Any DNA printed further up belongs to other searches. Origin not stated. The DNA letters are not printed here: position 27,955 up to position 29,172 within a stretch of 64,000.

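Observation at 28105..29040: AT-rich single-gene insertion (DUF2971-like) grafted onto the 3' end of thyX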

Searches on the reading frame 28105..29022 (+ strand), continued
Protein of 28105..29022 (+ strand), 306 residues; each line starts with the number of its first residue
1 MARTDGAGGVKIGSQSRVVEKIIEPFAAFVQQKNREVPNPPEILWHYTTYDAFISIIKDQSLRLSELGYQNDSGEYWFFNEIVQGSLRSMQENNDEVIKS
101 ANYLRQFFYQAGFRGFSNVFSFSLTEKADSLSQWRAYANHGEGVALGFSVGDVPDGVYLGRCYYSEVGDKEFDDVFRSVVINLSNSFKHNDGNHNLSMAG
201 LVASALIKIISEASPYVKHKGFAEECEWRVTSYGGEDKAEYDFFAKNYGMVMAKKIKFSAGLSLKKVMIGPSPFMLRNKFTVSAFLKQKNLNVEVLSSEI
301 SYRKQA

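Call 33: find_homologous_proteins(query=A2, max_evalue=0.00001)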
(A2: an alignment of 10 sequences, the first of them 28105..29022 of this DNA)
Query A2 (10 sequences) (306 aa, profile of the alignment): 1149 proteins with E <= 0.00001 among 8000 candidates; the best 120 are listed.
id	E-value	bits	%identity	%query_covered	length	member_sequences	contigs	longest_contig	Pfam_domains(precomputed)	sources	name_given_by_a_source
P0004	1.7e-89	319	26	85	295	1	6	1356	PF11185.14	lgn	-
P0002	3.5e-89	318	40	96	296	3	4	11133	PF11185.14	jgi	jgi:hypothetical protein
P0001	3.4e-88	314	99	97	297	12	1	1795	PF11185.14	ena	-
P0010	1.2e-87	312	27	62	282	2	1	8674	PF11185.14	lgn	-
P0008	6.8e-87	310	28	63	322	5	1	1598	PF11185.14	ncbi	-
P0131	8.9e-65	237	30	82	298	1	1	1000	PF11185.14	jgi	jgi:hypothetical protein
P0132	7.5e-64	234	23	66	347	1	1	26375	PF11185.14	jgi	jgi:Protein of unknown function (DUF2971)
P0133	1.1e-62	231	24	88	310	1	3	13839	PF11185.14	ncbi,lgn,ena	-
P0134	5.8e-62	228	24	83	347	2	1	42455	PF11185.14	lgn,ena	-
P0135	1.1e-60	224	26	86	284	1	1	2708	PF11185.14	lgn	-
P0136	2.6e-60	223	27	86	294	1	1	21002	PF11185.14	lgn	-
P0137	5.9e-60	222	26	87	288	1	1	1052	PF11185.14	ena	-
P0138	2.0e-59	220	28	89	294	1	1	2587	PF11185.14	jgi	jgi:hypothetical protein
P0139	3.3e-59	219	26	78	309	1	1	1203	PF11185.14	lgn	-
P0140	3.6e-59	219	25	86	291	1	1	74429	PF11185.14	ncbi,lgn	ncbi:MAG: DUF2971 domain-containing protein [Terriglobales bacterium]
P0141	4.0e-59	219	26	86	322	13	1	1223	PF11185.14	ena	-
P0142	5.7e-59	218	29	86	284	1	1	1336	PF11185.14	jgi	jgi:hypothetical protein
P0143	1.4e-58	217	27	89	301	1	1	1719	PF11185.14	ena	-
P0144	1.6e-58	217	25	90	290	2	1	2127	PF11185.14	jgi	-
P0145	1.9e-58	217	24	78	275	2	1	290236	PF11185.14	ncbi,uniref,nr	ncbi:hypothetical protein LMG26858_00354 [Achromobacter anxifer]|uniref:DUF2971 domain-containing pr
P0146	4.3e-58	215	29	86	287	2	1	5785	PF11185.14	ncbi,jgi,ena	jgi:hypothetical protein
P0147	7.5e-58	215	27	86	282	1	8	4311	PF11185.14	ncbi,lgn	-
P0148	8.1e-58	215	26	86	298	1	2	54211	PF11185.14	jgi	-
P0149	8.4e-58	214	26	86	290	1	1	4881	PF11185.14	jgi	jgi:hypothetical protein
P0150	1.4e-57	214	28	86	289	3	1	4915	PF11185.14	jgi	-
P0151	1.5e-57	214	23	87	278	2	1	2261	PF11185.14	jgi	jgi:hypothetical protein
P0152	1.6e-57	214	23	88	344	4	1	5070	PF11185.14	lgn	-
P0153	2.0e-57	213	27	86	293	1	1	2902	PF11185.14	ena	-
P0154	2.1e-57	213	23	87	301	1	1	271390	PF11185.14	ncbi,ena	-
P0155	2.2e-57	213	27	86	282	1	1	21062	PF11185.14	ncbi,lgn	-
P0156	3.6e-57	212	28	87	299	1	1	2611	PF11185.14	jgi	jgi:hypothetical protein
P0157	4.9e-57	212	23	86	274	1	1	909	PF11185.14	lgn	-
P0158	6.8e-57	211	27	86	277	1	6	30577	PF11185.14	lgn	-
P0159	1.1e-56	211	24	87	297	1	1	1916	PF11185.14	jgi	jgi:hypothetical protein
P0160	1.1e-56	211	23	89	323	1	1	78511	PF11185.14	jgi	jgi:Protein of unknown function (DUF2971)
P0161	1.4e-56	210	27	86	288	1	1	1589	PF11185.14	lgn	-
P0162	1.4e-56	210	27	67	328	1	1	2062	PF11185.14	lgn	-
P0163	1.7e-56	210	27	77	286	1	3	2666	PF11185.14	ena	-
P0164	1.7e-56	210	23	86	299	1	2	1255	PF11185.14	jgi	jgi:hypothetical protein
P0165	2.1e-56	210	26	76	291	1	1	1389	PF11185.14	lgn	-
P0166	2.5e-56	210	26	76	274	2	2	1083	PF11185.14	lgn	-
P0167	2.5e-56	210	30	79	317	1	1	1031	PF11185.14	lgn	-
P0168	3.1e-56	209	26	76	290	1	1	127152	PF11185.14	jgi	jgi:Protein of unknown function (DUF2971)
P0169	3.2e-56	209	27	87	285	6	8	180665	PF11185.14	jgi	jgi:hypothetical protein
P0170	4.0e-56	209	26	88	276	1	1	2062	PF11185.14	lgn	-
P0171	4.3e-56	209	26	76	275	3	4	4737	PF11185.14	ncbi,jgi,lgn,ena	jgi:hypothetical protein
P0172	4.9e-56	209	26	89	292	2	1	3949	PF11185.14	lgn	-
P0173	5.1e-56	209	25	77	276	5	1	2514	PF11185.14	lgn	-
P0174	5.5e-56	209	26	76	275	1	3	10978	PF11185.14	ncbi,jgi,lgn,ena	-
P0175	5.8e-56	208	25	87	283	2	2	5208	PF11185.14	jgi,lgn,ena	-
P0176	6.2e-56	208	29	86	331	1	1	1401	PF11185.14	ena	-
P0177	6.5e-56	208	29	96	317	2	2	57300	PF11185.14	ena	-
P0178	7.3e-56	208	29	62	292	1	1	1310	PF11185.14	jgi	jgi:hypothetical protein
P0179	8.6e-56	208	25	86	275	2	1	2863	PF11185.14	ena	-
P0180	1.6e-55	207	26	76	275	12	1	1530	PF11185.14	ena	-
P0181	1.6e-55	207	25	86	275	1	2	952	PF11185.14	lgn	-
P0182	1.8e-55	207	32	44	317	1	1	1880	PF11185.14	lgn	-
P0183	1.9e-55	207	27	88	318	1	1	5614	PF11185.14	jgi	jgi:Protein of unknown function (DUF2971)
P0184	2.3e-55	206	27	86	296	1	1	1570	PF11185.14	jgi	jgi:Protein of unknown function (DUF2971)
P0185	2.9e-55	206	25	76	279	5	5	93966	PF11185.14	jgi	jgi:hypothetical protein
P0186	2.9e-55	206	24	70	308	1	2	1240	PF11185.14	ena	-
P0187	3.1e-55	206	27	86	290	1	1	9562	PF11185.14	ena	-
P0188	3.8e-55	206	23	86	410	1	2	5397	PF11185.14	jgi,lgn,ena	-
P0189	4.0e-55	206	28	87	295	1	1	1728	PF11185.14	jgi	jgi:Protein of unknown function (DUF2971)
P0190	5.2e-55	205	24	87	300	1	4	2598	PF11185.14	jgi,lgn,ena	jgi:hypothetical protein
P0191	5.4e-55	205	26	86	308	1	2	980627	PF11185.14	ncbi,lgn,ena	-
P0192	5.8e-55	205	27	87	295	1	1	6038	PF11185.14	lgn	-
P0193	8.6e-55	205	28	86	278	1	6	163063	PF11185.14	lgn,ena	-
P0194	9.8e-55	204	28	86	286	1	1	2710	PF11185.14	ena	-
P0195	1.2e-54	204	25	79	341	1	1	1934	PF11185.14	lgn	-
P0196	1.2e-54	204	24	76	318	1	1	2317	PF11185.14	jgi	jgi:Protein of unknown function (DUF2971)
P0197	1.3e-54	204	26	75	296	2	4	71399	PF11185.14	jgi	jgi:hypothetical protein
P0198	1.6e-54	204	26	84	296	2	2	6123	PF11185.14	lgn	-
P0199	1.9e-54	203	28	86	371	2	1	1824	PF11185.14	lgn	-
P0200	2.0e-54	203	29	62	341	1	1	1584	PF11185.14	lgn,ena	-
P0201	2.1e-54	203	27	86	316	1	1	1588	PF11185.14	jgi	jgi:hypothetical protein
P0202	2.2e-54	203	28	87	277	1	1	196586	PF11185.14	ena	-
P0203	2.6e-54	203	22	86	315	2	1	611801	PF11185.14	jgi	jgi:Protein of unknown function (DUF2971)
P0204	3.3e-54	203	23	76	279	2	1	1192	PF11185.14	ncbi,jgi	jgi:hypothetical protein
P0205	3.3e-54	203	25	92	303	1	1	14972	PF11185.14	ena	-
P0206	3.5e-54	203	27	86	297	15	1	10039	PF11185.14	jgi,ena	jgi:hypothetical protein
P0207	4.0e-54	202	26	38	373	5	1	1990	PF11185.14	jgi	jgi:Protein of unknown function (DUF2971)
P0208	4.2e-54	202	28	76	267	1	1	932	PF11185.14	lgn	-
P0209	5.8e-54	202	27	87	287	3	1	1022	PF11185.14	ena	-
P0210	5.9e-54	202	28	97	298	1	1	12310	PF11185.14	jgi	jgi:hypothetical protein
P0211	6.2e-54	202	25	78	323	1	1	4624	PF11185.14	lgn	-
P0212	6.8e-54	202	25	76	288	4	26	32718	PF11185.14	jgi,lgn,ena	jgi:5-carboxymethyl-2-hydroxymuconate isomerase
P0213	7.4e-54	202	26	86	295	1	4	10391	PF11185.14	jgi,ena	-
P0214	7.9e-54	201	24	87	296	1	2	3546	PF11185.14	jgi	jgi:hypothetical protein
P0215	8.7e-54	201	26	86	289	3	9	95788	PF11185.14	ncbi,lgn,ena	-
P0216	9.2e-54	201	23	85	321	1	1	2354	PF11185.14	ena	-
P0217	9.5e-54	201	25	88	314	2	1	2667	PF11185.14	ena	-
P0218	1.1e-53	201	27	88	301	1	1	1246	PF11185.14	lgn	-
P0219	1.5e-53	200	26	62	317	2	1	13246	PF11185.14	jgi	jgi:hypothetical protein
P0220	1.6e-53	200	24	87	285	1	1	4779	PF11185.14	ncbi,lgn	-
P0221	1.7e-53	200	29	85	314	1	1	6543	PF11185.14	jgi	jgi:hypothetical protein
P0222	1.8e-53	200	25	86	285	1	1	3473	PF11185.14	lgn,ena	-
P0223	2.0e-53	200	27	93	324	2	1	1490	PF11185.14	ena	-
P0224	2.1e-53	200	24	98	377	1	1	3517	PF11185.14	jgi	jgi:Protein of unknown function (DUF2971)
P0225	2.1e-53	200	27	86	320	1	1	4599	PF11185.14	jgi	-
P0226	2.1e-53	200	26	73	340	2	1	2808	PF11185.14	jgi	-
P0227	2.1e-53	200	28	84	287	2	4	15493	PF11185.14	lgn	-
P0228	2.5e-53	200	26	81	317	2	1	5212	PF11185.14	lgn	-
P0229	2.5e-53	200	27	85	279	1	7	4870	PF11185.14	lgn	-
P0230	2.5e-53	200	25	67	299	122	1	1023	PF11185.14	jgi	-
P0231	2.7e-53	200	27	87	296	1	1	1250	PF11185.14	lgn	-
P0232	2.7e-53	200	24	86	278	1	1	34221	PF11185.14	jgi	jgi:hypothetical protein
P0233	2.8e-53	200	25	86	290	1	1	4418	PF11185.14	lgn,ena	-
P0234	2.8e-53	200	24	76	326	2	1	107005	PF11185.14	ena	-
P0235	2.8e-53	200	24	85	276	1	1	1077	PF11185.14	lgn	-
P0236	3.0e-53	200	25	94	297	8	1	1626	PF11185.14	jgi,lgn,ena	-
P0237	3.3e-53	199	26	86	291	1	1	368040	PF11185.14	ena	-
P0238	4.4e-53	199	23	80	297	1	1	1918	PF11185.14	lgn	-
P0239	4.7e-53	199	25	89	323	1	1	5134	PF11185.14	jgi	jgi:hypothetical protein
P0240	4.8e-53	199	25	76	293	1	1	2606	PF11185.14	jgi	jgi:Protein of unknown function (DUF2971)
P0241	4.9e-53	199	24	62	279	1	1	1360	PF11185.14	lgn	-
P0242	5.7e-53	199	28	85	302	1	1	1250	PF11185.14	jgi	jgi:hypothetical protein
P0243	5.7e-53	199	26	87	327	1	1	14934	PF11185.14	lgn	-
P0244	6.0e-53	199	24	86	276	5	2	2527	PF11185.14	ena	-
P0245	6.0e-53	199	27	87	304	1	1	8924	PF11185.14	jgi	jgi:hypothetical protein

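Call 37: search_solved_structures(query=A3, max_evalue=10, show_alignments=2)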
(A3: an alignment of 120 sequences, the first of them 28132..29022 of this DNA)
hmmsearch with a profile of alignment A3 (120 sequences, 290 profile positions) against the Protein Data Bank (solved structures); distinct sequences matched with E-value up to 10: 3.
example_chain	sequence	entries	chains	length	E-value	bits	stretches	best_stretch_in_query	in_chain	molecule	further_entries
6raw_N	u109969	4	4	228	0.034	16.6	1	135-236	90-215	DNA replication complex GINS protein SLD5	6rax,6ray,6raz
2fbq_A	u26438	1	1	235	0.091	15.2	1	122-200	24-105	probable transcriptional regulator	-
3mx9_A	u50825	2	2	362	0.25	13.8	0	38-88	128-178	Protein scV3V2(G19S) | scV3V2(G19S)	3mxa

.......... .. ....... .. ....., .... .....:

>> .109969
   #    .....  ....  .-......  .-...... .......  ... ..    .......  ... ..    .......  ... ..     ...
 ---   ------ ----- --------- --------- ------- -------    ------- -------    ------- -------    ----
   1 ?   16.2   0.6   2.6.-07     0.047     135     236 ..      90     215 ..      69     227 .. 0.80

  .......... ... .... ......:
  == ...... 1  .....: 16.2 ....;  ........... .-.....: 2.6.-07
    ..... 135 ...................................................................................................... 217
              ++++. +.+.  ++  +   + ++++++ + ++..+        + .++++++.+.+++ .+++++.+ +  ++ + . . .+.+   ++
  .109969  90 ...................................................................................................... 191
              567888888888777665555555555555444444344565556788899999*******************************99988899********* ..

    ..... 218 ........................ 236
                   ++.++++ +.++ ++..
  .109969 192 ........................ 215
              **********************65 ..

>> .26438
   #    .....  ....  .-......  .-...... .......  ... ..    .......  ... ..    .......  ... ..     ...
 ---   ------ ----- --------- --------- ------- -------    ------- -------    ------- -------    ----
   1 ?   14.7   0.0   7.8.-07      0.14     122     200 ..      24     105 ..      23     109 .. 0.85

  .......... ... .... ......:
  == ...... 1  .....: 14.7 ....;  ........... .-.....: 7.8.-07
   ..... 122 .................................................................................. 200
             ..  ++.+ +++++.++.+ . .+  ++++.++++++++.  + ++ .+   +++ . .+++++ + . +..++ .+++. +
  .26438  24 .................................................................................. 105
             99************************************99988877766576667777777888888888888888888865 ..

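Call 43: predict_structure(alignment_id=A3)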
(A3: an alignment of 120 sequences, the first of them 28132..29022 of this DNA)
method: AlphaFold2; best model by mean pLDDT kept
length: 297 residues; sequences in the alignment: 120
mean_pLDDT: 92.3   pTM: 0.87
mean pLDDT of the five models: 92.3, 91.1, 91.0, 90.8, 90.6
residues with pLDDT >= 90: 241; 70-90: 47; 50-70: 9; < 50: 0
segments of 3 or more residues with pLDDT < 50: none
pLDDT, mean of each block of 10 residues (from residue 1): 84 95 90 97 97 94 88 92 88 93 77 97 93 95 92 94 95 94 93 94 94 96 81 91 93 96 96 98 98 83
secondary structure, 60 per line:
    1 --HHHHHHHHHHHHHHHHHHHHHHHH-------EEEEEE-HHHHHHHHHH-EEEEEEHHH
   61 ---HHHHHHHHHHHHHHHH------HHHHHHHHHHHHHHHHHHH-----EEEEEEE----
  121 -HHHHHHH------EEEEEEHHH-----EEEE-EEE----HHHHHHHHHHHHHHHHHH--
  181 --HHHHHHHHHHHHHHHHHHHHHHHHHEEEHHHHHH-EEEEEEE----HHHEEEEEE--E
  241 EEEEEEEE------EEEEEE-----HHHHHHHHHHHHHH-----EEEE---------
elements in order: H3-26 E34-39 H41-50 E52-57 H64-79 H86-104 E110-116 H122-128 E135-140 E149-152 E154-156 H161-178 H183-207 E208-210 H211-216 E218-224 E232-237 E240-248 E255-260 H266-279 E285-288

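Call 49: search_protein_families(library=pfam, proteins=[L082:9430-10353:-], max_evalue=0.1)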
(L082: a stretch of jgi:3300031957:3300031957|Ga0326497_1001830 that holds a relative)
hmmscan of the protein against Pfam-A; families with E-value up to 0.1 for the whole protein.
L082:9430-10353:- (308 aa): 1 family
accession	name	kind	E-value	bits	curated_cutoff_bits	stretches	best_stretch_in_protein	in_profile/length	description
PF13391.12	HNH_2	-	5.6e-08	33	21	1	192-246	1-66/66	HNH endonuclease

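Call 51: search_dna_similar(query=window:28132-29022:+, collection=plasmids, mode=protein, max_evalue=0.001, max_rows=25)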
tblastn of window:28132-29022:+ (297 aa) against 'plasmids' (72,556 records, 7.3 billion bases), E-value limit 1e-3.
Records with a match: 101; places in all: 102; records where one place covers at least 80% of the query: 55.
Best place of each record, by identity: <60% 101.
By first word of the organism name: Leptospira 17; Escherichia 16; Klebsiella 15; Agrobacterium 11; Rhodococcus 7; Citrobacter 7; Enterobacter 4; Rhizobium 4; Yersinia 4; Vibrio 3; and 9 more.
By predicted mobility (MOB-suite, as given by PLSDB): conjugative 48; non-mobilizable 33; mobilizable 20.
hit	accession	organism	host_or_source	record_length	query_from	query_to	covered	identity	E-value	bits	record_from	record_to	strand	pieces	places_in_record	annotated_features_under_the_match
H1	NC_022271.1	Vibrio campbellii ATCC BAA-1116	-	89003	35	294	88%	27.9%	1e-8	64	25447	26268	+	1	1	DUF2971 domain-containing protein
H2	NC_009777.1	Vibrio campbellii ATCC BAA-1116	-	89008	35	294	88%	27.9%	1e-8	64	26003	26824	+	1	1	DUF2971 domain-containing protein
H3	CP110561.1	Klebsiella pneumoniae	Homo sapiens,urine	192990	35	294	88%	27.5%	3e-8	62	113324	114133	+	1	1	DUF2971 domain-containing protein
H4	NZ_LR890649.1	Klebsiella pneumoniae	Homo sapiens,urine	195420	35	294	88%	27.5%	3e-8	62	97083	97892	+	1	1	DUF2971 domain-containing protein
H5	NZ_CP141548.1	Klebsiella pneumoniae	Homo sapiens,pure culture,blood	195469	35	294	88%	27.5%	3e-8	62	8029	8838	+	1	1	DUF2971 domain-containing protein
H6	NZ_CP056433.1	Klebsiella pneumoniae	culture,Wastewater influent sample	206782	35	294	88%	27.5%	3e-8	62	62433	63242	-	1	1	DUF2971 domain-containing protein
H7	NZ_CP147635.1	Klebsiella pneumoniae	Homo sapiens,bloodstream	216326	35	294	88%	27.5%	3e-8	62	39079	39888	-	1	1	DUF2971 domain-containing protein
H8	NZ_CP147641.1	Klebsiella pneumoniae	Homo sapiens,bloodstream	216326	35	294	88%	27.5%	3e-8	62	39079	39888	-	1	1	DUF2971 domain-containing protein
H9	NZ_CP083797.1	Klebsiella pneumoniae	Homo sapiens,urine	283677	35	294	88%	27.5%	3e-8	62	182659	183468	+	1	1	DUF2971 domain-containing protein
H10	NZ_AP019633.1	Enterobacter asburiae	Homo sapiens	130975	35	294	88%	27.1%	3e-12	74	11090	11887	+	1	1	DUF2971 domain-containing protein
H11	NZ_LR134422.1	Legionella adelaidensis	environmental,Cooling tower water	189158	34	295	88%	26.0%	4e-11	71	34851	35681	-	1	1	DUF2971 domain-containing protein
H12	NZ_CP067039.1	Agrobacterium fabrum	-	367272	27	294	90%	25.3%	1e-8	64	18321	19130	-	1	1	DUF2971 domain-containing protein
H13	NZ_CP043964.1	Agrobacterium fabrum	Prosopis cineraria,pure bacterial ...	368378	27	294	90%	25.3%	1e-8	64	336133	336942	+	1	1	DUF2971 domain-containing protein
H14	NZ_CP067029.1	Agrobacterium fabrum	-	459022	27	294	90%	25.3%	1e-8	64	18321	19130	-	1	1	DUF2971 domain-containing protein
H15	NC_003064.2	Agrobacterium fabrum str. C58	-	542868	27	294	90%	25.3%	1e-8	64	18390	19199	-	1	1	DUF2971 domain-containing protein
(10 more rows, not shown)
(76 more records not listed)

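Call 52: search_dna_similar(query=window:28132-29022:+, collection=phages, mode=protein, max_evalue=0.001, max_rows=25)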
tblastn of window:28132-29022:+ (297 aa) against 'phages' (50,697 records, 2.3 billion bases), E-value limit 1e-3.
Records with a match: 5; places in all: 5; records where one place covers at least 80% of the query: 2.
Best place of each record, by identity: <60% 5.
By first word of the organism name: Bacteriophage 3; Klebsiella 1; Streptococcus 1.
By host as written in the record: - 3; Klebsiella pneumoniae 1; Streptococcus mitis 27_7 1.
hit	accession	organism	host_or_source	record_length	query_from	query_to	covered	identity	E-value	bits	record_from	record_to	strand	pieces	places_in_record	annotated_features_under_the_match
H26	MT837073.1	Bacteriophage sp.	human fecal samples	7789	35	294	88%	25.1%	7e-8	59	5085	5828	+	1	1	record has no annotation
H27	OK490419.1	Klebsiella phage Kp4865-4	Klebsiella pneumoniae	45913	34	295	88%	24.8%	3e-4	48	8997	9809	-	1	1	record has no annotation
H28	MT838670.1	Bacteriophage sp.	human fecal samples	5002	36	266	78%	23.9%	2e-9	64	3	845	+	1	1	record has no annotation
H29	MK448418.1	Streptococcus satellite phage Javan305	Streptococcus mitis 27_7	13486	36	221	63%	26.6%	1e-7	59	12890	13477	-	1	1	hypothetical protein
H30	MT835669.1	Bacteriophage sp.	human fecal samples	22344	31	138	36%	27.3%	1e-4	49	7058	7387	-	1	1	record has no annotation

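Call 54: search_protein_families(library=pfam, alignment_id=A3, max_evalue=1)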
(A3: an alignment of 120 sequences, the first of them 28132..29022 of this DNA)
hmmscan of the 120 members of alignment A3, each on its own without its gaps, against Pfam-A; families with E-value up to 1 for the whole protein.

A. member 1, window:28132-29022:+ (297 aa): 1 family
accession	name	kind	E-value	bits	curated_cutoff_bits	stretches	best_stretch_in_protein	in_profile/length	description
PF11185.13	DUF2971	-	1.4e-08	36.4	22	1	124-221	1-89/89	Protein of unknown function (DUF2971)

B. families by the number of members that match (of 120 scanned): 55 families (the first 25 are shown)
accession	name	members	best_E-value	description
PF11185.13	DUF2971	120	4.2e-15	Protein of unknown function (DUF2971)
PF15633.11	Tox-ART-HYD1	25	0.015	HYD1 signature containing ADP-ribosyltransferase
PF10899.13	AbiGi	13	0.0011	Putative abortive phage resistance protein AbiGi, antitoxin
PF09475.16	Dot_icm_IcmQ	6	0.00094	Dot/Icm secretion system protein (dot_icm_IcmQ)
PF05944.17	Phage_term_smal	3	0.0049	Phage small terminase subunit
PF19165.5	DUF5847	2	0.025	Family of unknown function (DUF5847)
PF12515.13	CaATP_NAI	2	0.044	Ca2+-ATPase N terminal autoinhibitory domain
PF17107.11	SesA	2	0.11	N-terminal domain on NACHT_NTPase and P-loop NTPases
PF23783.1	Zn_ribbon_TiaS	2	0.11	TiaS C-terminal zinc ribbon domain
PF02807.20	ATP-gua_PtransN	2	0.18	ATP:guanido phosphotransferase, N-terminal domain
PF02485.27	Branch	1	0.0021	Core-2/I-Branching enzyme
PF10545.15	MADF_DNA_bdg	1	0.011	Alcohol dehydrogenase transcription factor Myb/SANT-like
PF06148.17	COG2_N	1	0.016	COG2 N-terminal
PF23749.1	DUF7165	1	0.02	Domain of unknown function (DUF7165)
PF21626.2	TetR-C_39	1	0.021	Tetracyclin repressor, C-terminal domain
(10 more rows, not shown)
